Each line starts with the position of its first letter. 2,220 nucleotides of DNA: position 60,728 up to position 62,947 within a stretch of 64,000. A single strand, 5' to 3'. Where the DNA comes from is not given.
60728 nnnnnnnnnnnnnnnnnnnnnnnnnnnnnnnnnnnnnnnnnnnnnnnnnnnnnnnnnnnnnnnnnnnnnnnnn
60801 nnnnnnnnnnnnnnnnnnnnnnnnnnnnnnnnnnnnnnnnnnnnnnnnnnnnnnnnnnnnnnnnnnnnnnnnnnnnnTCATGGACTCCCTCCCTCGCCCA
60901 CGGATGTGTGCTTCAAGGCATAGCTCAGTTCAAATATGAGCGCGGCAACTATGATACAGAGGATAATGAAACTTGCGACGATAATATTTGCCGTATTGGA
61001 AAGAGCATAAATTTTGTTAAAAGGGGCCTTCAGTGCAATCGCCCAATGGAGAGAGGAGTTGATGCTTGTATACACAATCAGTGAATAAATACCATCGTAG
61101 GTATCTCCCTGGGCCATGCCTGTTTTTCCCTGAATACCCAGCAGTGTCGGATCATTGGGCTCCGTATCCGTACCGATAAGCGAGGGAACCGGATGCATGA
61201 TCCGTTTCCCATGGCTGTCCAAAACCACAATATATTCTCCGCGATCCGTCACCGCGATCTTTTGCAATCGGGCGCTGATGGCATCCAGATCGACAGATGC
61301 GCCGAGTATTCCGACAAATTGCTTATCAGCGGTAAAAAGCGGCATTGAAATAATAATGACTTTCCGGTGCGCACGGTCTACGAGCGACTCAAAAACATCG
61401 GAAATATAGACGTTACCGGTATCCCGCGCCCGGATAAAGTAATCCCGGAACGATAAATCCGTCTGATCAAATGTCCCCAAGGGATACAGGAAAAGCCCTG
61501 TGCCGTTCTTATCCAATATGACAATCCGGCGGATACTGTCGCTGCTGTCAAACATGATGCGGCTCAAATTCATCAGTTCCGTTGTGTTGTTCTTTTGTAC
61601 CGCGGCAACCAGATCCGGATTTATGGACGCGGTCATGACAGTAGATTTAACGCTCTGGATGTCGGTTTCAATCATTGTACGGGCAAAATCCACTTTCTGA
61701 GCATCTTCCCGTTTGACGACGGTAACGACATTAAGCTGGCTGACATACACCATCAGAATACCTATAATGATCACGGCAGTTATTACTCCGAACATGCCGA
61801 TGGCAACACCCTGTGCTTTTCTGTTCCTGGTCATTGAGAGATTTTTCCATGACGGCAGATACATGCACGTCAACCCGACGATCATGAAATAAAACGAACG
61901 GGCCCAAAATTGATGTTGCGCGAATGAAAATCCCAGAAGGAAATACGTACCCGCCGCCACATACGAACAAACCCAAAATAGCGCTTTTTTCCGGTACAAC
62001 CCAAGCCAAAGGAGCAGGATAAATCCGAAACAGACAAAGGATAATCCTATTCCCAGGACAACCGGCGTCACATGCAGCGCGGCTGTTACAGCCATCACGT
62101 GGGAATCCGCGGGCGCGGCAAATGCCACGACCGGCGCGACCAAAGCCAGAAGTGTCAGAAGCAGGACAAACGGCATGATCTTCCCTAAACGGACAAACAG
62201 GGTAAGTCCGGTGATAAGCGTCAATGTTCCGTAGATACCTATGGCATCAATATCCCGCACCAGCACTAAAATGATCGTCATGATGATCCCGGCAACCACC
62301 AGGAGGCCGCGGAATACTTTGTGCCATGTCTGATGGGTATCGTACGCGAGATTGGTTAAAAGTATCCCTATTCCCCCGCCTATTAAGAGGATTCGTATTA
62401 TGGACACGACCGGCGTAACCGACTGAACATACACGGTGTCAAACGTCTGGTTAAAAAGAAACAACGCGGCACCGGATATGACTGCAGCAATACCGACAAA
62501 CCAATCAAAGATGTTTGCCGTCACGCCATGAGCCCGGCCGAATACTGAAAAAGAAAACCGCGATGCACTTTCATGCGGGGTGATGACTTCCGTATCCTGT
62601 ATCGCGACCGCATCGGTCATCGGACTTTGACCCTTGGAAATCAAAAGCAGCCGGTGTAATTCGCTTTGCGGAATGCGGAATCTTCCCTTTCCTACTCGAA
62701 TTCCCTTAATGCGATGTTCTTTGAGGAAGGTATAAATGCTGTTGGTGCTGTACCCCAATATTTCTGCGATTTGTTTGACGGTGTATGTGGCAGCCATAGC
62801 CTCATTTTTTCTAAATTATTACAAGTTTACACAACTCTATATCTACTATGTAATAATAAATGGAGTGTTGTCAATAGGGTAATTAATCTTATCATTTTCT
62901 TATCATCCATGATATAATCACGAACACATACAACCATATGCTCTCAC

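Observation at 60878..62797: Unusual one-component membrane regulator: cytoplasmic N-terminal HTH, 8-TM core, periplasmic double-Cache sensor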

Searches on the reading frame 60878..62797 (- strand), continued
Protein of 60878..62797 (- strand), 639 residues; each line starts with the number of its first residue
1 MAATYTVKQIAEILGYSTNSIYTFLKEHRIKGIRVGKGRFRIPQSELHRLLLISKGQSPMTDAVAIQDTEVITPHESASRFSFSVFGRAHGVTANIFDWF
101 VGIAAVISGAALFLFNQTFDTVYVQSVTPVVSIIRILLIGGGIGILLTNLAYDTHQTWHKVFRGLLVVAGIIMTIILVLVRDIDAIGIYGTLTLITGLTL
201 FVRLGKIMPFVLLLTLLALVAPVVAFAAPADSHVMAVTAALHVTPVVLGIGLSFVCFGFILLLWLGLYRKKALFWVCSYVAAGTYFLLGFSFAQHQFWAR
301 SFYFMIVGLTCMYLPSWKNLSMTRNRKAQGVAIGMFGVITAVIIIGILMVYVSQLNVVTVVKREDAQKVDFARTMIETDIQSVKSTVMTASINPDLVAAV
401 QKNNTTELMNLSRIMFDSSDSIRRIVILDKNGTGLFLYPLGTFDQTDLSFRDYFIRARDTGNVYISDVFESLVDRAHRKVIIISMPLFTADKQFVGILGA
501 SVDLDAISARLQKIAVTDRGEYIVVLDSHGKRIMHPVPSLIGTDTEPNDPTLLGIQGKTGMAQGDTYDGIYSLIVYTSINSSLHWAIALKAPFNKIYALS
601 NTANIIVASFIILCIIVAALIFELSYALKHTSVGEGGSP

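Call 27: predict_structure(alignment_id=A1)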
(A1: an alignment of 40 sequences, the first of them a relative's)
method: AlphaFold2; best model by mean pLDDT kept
length: 639 residues; sequences in the alignment: 40
mean_pLDDT: 83.3   pTM: 0.72
mean pLDDT of the five models: 83.3, 82.1, 81.9, 81.7, 80.7
residues with pLDDT >= 90: 331; 70-90: 206; 50-70: 54; < 50: 48
segments of 3 or more residues with pLDDT < 50: 54-93, 632-639
pLDDT, mean of each block of 10 residues (from residue 1): 70 75 74 64 68 46 32 35 40 72 92 75 63 90 89 78 93 89 89 92 82 94 89 83 90 95 91 92 94 88 93 84 71 84 90 89 95 95 94 94 93 93 94 92 86 93 92 82 95 94 93 91 95 93 92 94 87 93 91 82 85 89 77 42
secondary structure, 60 per line:
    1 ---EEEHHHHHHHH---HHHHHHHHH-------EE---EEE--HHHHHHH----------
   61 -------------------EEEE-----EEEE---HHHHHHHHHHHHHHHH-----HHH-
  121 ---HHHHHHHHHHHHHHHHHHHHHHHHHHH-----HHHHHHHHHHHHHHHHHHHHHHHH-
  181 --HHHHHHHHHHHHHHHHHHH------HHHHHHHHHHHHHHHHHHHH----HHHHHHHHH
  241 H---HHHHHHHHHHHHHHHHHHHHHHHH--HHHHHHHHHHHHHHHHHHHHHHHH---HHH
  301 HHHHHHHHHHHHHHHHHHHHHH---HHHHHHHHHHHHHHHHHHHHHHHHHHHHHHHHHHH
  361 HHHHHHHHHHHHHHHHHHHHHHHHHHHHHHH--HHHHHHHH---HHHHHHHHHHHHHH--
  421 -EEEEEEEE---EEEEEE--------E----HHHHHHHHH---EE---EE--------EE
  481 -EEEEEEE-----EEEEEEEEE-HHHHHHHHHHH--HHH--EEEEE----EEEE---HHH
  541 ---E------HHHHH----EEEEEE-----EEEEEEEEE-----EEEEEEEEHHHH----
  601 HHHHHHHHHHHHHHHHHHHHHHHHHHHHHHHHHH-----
elements in order: E4-6 H7-14 H18-26 E39-41 H44-50 E80-83 E89-92 H96-111 H124-150 H156-179 H183-201 H208-227 H232-241 H245-268 H271-294 H298-322 H326-391 H394-401 H405-418 E422-429 E433-438 H452-460 E482-488 E494-502 H504-514 E522-526 E531-534 H551-555 E560-565 E571-579 E585-592 H593-596 H601-634

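Call 30: fold_search(model_id=the predicted structure, library=pdb)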
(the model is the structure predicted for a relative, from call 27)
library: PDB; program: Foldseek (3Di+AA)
matches with E <= 10: 819; with E <= 0.001: 143
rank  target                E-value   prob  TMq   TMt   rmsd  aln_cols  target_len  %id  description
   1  6ioq                  1.4e-10  1.00  0.33  0.83   3.1       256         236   16  The ligand binding domain of Mlp24 with glycine (released 2019-03-06)
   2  9a69_B                1.6e-10  1.00  0.40  0.40   4.0       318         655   16  Integrative model of MCPB-MCPC by crosslinking MS and deep learning (released 2024-09-18)
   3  5ave                  1.9e-10  1.00  0.31  0.73   5.1       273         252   14  The ligand binding domain of Mlp37 with serine (released 2016-03-02)
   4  6iot_B                2.1e-10  1.00  0.32  0.77   3.6       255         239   17  The ligand binding domain of Mlp24 with arginine (released 2019-03-20)
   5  6ios                  3.8e-10  1.00  0.33  0.85   2.7       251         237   17  The ligand binding domain of Mlp24 with proline (released 2019-03-06)
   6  6iou_A                4.0e-10  1.00  0.32  0.81   3.2       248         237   17  The ligand binding domain of Mlp24 with serine (released 2019-03-06)
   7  3c8c_A                4.2e-10  1.00  0.31  0.76   4.2       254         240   14  Crystal structure of Mcp_N and cache domains of methyl-accepting chemotaxis protein from Vibrio cholerae (released 2008-02-19)
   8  5avf_A                5.1e-10  1.00  0.30  0.74   4.1       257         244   14  The ligand binding domain of Mlp37 with taurine (released 2016-06-01)
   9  5t7m_A                5.6e-10  1.00  0.33  0.80   3.3       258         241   15  LIGAND BINDING DOMAIN OF PSEUDOMONAS AERUGINOSA PAO1 AMINO ACID CHEMORECEPTOR PCTA IN COMPLEX WITH L-TRP (released 2017-09-20)
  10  6ior_A                5.6e-10  1.00  0.31  0.75   3.6       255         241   17  The ligand binding domain of Mlp24 with asparagine (released 2019-03-20)
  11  5t65_B                6.4e-10  1.00  0.32  0.80   3.1       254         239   14  LIGAND BINDING DOMAIN OF PSEUDOMONAS AERUGINOSA PAO1 AMINO ACID CHEMORECEPTOR PCTA IN COMPLEX WITH L-ILE (released 2017-09-13)
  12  5ltx_A                6.4e-10  1.00  0.33  0.80   3.3       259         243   14  LIGAND BINDING DOMAIN OF PSEUDOMONAS AERUGINOSA PAO1 AMINO ACID CHEMORECEPTOR PCTA IN COMPLEX WITH L-MET (released 2017-09-20)
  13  5t7m_B                6.4e-10  1.00  0.32  0.80   3.5       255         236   14  LIGAND BINDING DOMAIN OF PSEUDOMONAS AERUGINOSA PAO1 AMINO ACID CHEMORECEPTOR PCTA IN COMPLEX WITH L-TRP (released 2017-09-20)
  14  6ior_C                7.4e-10  1.00  0.31  0.76   3.6       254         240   16  The ligand binding domain of Mlp24 with asparagine (released 2019-03-20)
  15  5lto_B                7.8e-10  1.00  0.30  0.73   5.5       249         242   13  Ligand binding domain of Pseudomonas aeruginosa PAO1 amino acid chemoreceptors PctB in complex with L-Gln (released 2017-09-20)
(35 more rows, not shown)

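Call 48: search_protein_families(library=pfam, proteins=[L004:4073-4867:+, L004:4893-6083:+, L004:6139-7299:+, L004:7353-8837:+, L004:8844-9797:-, L031:8755-9540:+], max_evalue=0.01)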
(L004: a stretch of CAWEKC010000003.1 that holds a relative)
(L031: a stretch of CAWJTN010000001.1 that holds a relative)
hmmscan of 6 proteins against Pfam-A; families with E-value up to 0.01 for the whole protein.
L004:4073-4867:+ (264 aa): 1 family
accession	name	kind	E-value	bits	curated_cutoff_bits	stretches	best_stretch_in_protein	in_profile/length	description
PF03808.19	Glyco_tran_WecG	-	1.8e-40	138.9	27.4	1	66-247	1-167/168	Glycosyl transferase WecG/TagA/CpsF family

L004:4893-6083:+ (396 aa): 7 families
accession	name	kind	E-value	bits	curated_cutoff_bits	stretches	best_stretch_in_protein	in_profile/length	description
PF00534.26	Glycos_transf_1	-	2.6e-36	125.2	26.4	1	209-369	3-169/172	Glycosyl transferases group 1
PF13692.12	Glyco_trans_1_4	-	2.2e-29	103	27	1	221-358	2-142/142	Glycosyl transferases group 1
PF13439.12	Glyco_transf_4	-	2.9e-14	53.9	28.5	1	90-199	55-169/170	Glycosyltransferase Family 4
PF13579.12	Glyco_trans_4_4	-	6.2e-12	46.6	29.7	1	20-183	1-147/158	Glycosyl transferase 4-like domain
PF20706.3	GT4-conflict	-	5.8e-09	35.8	26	1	217-385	194-384/385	Family 4 Glycosyltransferase in conflict systems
PF13524.12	Glyco_trans_1_2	-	9e-08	32.6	25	1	284-386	39-142/144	Glycosyl transferase-like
PF13477.12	Glyco_trans_4_2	-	2.3e-05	25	23.4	1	97-169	64-138/139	Glycosyl transferase 4-like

L004:6139-7299:+ (386 aa): 5 families
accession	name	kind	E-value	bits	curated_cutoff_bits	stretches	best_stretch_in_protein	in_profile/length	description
PF00534.26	Glycos_transf_1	-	1.1e-20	74.3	26.4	1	197-326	16-146/172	Glycosyl transferases group 1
PF13692.12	Glyco_trans_1_4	-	1.9e-17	64.3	27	1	198-326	3-130/142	Glycosyl transferases group 1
PF13439.12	Glyco_transf_4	-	9.7e-11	42.4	28.5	1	28-187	8-169/170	Glycosyltransferase Family 4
PF20706.3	GT4-conflict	-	6.4e-05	22.5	26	1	195-350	196-354/385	Family 4 Glycosyltransferase in conflict systems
PF13579.12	Glyco_trans_4_4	-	0.0098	16.7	29.7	0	28-153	7-117/158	Glycosyl transferase 4-like domain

L004:7353-8837:+ (494 aa): 6 families
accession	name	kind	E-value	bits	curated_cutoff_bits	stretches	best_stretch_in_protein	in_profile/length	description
PF08323.17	Glyco_transf_5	-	1.3e-54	185.9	22.7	1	20-257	1-238/239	Starch synthase catalytic domain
PF00534.26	Glycos_transf_1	-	1.3e-20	74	26.4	1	313-456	14-159/172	Glycosyl transferases group 1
PF13692.12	Glyco_trans_1_4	-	3.7e-20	73.1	27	1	315-452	2-139/142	Glycosyl transferases group 1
PF13579.12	Glyco_trans_4_4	-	1.6e-05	25.7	29.7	1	132-244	61-143/158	Glycosyl transferase 4-like domain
PF13439.12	Glyco_transf_4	-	6.7e-05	23.4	28.5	1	138-245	68-150/170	Glycosyltransferase Family 4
PF20706.3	GT4-conflict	-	0.0002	20.9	26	1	319-430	202-322/385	Family 4 Glycosyltransferase in conflict systems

L004:8844-9797:- (317 aa): 1 family
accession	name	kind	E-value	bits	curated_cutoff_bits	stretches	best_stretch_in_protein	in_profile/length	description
PF08279.18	HTH_11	-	0.0069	16.7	25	0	259-301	1-43/55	HTH domain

L031:8755-9540:+ (261 aa): 3 families
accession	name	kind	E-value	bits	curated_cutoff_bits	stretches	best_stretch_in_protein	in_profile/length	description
PF06750.18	A24_N_bact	-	5.6e-32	110.1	23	1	8-87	1-81/84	Bacterial Peptidase A24 N-terminal domain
PF01478.23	Peptidase_A24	-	1.6e-12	48.2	26.5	1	109-220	3-104/104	Type IV leader peptidase family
PF02892.21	zf-BED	-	0.0064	16.9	20.6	0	60-70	18-28/44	BED zinc finger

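Call 71: find_encoding_contigs(protein=P0001, flank=10000, max_places=2)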
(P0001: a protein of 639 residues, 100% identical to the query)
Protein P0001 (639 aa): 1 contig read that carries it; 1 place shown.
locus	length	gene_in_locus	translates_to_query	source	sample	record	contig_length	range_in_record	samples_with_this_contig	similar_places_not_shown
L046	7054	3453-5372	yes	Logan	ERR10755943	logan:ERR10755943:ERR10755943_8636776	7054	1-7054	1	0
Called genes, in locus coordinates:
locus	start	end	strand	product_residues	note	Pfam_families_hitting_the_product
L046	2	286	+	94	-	?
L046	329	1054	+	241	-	PF13399:LytR_C (weak)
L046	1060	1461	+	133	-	-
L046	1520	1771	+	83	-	-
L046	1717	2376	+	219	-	PF08843:AbiEii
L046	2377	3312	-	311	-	-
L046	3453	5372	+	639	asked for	PF12728:HTH_17, PF02743:dCache_1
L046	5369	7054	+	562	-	?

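Call 94: find_related_loci(query=A1, collection=viral_contigs, flank=5000)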
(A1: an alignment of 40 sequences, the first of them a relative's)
Query A1 (639 aa) in viral_contigs; peptide patterns used: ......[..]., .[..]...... (x = any residue, [..] = any of these).
67 stretches matched a pattern, but none encodes a relative of the query by tblastn (E <= 1e-3).

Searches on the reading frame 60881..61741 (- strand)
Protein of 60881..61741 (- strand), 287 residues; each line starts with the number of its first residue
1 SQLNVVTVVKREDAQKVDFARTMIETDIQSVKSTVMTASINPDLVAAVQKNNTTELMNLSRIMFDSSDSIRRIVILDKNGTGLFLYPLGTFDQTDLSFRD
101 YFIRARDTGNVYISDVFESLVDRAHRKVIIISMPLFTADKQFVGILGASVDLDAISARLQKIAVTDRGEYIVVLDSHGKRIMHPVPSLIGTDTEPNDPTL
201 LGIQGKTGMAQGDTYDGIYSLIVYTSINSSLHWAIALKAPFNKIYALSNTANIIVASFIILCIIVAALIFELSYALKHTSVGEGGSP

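Call 33: search_solved_structures(query=window:60881-61741:-, max_evalue=0.01, show_alignments=3)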
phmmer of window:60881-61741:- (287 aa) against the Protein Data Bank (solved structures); distinct sequences matched with E-value up to 0.01: 3.
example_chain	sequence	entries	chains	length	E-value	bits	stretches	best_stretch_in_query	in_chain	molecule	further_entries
4wy9_A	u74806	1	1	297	0.00077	22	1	110-244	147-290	Putative MCP-type signal transduction protein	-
4jgo_A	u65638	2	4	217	0.0059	19.1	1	62-183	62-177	Sporulation kinase D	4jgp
3lif_A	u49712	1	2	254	0.0081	18.7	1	60-188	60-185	Putative diguanylate cyclase (GGDEF) with PAS/PAC domain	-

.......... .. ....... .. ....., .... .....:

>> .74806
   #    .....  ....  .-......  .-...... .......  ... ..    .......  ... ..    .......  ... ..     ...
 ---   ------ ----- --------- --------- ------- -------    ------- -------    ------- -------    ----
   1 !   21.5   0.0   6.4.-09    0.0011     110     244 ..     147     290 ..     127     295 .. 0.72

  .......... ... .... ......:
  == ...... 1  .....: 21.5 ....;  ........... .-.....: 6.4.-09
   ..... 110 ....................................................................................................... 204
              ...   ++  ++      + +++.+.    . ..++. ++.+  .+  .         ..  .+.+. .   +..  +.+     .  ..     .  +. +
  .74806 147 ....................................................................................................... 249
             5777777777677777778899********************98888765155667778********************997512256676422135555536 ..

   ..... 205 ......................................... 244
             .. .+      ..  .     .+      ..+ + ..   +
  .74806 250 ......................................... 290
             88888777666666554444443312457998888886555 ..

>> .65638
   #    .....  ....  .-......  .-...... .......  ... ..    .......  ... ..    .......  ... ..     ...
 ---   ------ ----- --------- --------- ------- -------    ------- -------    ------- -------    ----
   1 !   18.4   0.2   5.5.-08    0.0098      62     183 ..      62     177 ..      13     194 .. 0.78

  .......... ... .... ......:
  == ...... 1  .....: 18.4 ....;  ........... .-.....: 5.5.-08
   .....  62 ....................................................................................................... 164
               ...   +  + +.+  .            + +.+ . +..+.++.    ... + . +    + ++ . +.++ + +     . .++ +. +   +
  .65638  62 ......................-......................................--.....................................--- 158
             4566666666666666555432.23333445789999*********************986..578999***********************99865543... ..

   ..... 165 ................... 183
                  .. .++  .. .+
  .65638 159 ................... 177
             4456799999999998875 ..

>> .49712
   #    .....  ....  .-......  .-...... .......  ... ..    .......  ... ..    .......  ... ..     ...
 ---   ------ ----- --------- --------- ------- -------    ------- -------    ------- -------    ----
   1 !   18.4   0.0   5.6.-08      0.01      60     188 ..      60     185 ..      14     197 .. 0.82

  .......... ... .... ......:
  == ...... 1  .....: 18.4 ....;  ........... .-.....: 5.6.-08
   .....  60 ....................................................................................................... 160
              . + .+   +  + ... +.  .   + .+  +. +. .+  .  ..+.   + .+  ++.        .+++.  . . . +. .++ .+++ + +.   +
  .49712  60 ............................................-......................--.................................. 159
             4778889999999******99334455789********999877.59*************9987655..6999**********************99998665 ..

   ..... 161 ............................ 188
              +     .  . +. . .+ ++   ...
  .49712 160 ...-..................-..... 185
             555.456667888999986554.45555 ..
